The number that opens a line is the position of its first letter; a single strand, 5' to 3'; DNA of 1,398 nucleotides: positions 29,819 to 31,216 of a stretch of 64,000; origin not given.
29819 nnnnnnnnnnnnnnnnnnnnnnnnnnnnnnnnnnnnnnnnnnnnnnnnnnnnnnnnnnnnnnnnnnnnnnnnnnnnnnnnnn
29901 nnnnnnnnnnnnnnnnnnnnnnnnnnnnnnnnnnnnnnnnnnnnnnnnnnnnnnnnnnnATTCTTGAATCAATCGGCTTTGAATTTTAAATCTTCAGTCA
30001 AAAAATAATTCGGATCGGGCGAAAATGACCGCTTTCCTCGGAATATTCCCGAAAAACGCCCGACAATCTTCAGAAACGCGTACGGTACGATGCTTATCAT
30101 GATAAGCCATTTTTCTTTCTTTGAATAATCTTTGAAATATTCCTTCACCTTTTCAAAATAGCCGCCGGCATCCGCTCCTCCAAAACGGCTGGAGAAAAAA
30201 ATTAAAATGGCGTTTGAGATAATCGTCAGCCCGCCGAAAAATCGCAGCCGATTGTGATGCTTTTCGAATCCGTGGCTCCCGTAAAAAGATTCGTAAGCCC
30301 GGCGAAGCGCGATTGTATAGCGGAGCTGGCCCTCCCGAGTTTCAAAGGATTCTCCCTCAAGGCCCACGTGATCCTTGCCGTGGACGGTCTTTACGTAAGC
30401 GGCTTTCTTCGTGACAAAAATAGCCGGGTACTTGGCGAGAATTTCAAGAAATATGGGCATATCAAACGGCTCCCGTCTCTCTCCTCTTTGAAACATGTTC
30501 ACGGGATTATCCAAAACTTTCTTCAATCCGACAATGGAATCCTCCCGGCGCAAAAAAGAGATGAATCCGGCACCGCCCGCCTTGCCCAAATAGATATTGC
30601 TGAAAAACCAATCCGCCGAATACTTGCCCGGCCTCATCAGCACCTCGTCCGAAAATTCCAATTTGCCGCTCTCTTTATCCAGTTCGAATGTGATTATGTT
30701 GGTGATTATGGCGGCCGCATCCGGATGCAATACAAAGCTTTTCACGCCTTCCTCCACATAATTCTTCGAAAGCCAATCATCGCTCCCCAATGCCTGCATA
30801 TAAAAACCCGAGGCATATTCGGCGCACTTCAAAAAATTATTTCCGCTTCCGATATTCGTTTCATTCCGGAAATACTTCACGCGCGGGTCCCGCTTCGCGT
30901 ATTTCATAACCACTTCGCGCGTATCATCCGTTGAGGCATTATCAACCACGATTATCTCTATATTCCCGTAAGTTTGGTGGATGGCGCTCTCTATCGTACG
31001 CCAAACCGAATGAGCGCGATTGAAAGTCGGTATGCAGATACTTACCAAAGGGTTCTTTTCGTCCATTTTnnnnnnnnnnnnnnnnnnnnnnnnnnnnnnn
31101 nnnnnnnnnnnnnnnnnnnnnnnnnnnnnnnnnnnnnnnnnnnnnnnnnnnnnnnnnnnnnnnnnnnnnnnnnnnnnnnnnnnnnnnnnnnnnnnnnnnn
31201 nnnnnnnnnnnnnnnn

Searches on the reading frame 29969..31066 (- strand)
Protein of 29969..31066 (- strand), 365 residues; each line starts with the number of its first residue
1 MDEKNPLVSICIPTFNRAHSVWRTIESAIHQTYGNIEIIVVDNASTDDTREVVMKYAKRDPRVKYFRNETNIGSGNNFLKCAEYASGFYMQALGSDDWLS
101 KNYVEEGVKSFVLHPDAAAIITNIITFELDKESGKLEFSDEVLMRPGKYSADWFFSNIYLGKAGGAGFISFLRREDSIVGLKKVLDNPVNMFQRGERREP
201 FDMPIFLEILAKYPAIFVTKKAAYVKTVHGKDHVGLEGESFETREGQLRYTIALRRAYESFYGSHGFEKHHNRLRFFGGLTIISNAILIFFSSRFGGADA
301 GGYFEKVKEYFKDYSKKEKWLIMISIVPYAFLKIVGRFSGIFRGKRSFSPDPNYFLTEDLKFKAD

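Call 84: search_protein_families(library=pfam, proteins=[window:29969-31066:-], max_evalue=0.00001)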
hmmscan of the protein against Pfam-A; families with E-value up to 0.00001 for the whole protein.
window:29969-31066:- (365 aa): 2 families
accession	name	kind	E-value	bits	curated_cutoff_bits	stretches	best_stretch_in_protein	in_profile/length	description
PF00535.33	Glycos_transf_2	-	8.2e-31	107.6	23.3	1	9-145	1-136/168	Glycosyl transferase family 2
PF13641.12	Glyco_tranf_2_3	-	9.8e-07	29.4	27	1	8-74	3-71/230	Glycosyltransferase like family 2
